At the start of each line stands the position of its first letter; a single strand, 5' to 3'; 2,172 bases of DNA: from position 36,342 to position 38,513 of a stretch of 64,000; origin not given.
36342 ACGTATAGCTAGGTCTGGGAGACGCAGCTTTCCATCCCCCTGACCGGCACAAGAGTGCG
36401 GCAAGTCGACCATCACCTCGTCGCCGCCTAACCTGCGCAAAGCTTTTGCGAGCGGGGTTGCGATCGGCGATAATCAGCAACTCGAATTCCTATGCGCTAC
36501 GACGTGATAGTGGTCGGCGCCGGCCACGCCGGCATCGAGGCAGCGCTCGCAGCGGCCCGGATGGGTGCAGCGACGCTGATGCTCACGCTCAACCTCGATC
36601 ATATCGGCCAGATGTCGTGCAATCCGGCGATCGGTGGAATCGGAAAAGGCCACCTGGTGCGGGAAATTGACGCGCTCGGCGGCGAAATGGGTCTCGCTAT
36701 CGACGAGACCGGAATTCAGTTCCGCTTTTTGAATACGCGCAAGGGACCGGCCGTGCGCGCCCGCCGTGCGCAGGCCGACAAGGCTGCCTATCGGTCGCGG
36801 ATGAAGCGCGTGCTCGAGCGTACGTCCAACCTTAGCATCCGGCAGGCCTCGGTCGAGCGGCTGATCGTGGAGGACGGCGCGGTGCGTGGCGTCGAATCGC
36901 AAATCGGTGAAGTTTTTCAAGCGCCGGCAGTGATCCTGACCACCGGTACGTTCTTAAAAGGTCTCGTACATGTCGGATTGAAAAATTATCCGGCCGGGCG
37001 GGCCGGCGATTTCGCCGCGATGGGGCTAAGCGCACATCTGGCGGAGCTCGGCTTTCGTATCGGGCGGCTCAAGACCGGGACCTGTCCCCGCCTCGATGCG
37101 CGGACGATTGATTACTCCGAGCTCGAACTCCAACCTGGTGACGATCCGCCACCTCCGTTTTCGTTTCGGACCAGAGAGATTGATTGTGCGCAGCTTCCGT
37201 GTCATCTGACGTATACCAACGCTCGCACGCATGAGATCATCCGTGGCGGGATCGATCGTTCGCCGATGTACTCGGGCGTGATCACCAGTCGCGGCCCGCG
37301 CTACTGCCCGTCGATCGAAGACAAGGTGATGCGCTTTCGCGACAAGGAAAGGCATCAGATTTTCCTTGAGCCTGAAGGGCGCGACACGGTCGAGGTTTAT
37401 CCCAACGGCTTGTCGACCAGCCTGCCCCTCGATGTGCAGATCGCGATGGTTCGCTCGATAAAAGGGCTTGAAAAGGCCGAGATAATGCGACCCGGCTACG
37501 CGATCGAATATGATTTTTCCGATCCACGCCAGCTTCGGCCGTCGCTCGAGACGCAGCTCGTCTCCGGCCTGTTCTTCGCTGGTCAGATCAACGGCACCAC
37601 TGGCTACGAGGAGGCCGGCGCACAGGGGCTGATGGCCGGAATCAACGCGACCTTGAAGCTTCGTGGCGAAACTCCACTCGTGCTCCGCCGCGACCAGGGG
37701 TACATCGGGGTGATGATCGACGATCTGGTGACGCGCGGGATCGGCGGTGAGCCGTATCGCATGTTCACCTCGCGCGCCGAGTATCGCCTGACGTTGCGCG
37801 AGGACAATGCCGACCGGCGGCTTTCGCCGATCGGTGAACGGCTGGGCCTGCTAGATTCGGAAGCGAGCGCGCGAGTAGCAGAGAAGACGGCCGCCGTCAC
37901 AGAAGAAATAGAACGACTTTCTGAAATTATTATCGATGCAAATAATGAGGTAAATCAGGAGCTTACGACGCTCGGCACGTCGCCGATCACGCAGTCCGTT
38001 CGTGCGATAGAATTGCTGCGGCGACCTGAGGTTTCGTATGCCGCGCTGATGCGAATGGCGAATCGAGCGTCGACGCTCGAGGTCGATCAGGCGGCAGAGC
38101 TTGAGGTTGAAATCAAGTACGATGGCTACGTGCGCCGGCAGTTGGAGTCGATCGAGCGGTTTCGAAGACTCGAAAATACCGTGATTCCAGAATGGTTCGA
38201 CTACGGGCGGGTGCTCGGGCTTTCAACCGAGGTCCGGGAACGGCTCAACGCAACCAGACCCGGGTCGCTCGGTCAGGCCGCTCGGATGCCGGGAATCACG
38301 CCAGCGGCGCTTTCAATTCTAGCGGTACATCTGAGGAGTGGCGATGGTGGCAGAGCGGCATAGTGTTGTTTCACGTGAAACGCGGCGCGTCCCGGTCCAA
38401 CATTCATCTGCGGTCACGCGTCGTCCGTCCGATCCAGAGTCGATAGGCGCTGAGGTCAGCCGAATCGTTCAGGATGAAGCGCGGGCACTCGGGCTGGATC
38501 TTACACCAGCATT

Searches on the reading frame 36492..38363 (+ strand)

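Call 28: search_protein_families(library=pfam, proteins=[window:36492-38363:+], max_evalue=0.001)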
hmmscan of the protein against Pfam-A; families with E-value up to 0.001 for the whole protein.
window:36492-38363:+ (623 aa): 7 families
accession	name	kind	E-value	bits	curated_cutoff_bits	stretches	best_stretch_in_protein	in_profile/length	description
PF01134.28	GIDA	-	2.6e-170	567.1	22.1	1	4-393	1-390/391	Glucose inhibited division protein A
PF13932.14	SAM_GIDA_C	-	3.6e-23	81.6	27.1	1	555-610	1-56/57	tRNA modifying enzyme MnmG/GidA C-terminal helical bundle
PF21680.2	GIDA_C_1st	-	5.1e-20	72.5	24.7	1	459-550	4-95/96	tRNA modifying enzyme MnmG/GidA C-terminal helical domain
PF12831.13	FAD_oxidored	-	5.1e-07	29.8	27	1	4-54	1-50/416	FAD dependent oxidoreductase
PF00890.30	FAD_binding_2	-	6.7e-05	22.7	20.4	0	4-31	1-28/414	FAD binding domain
PF07992.20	Pyr_redox_2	-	0.00041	20.3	26.1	0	3-35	1-33/291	Pyridine nucleotide-disulphide oxidoreductase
PF01262.27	AlaDh_PNT_C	-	0.00078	19.4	23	0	4-41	30-67/214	Alanine dehydrogenase/PNT, C-terminal domain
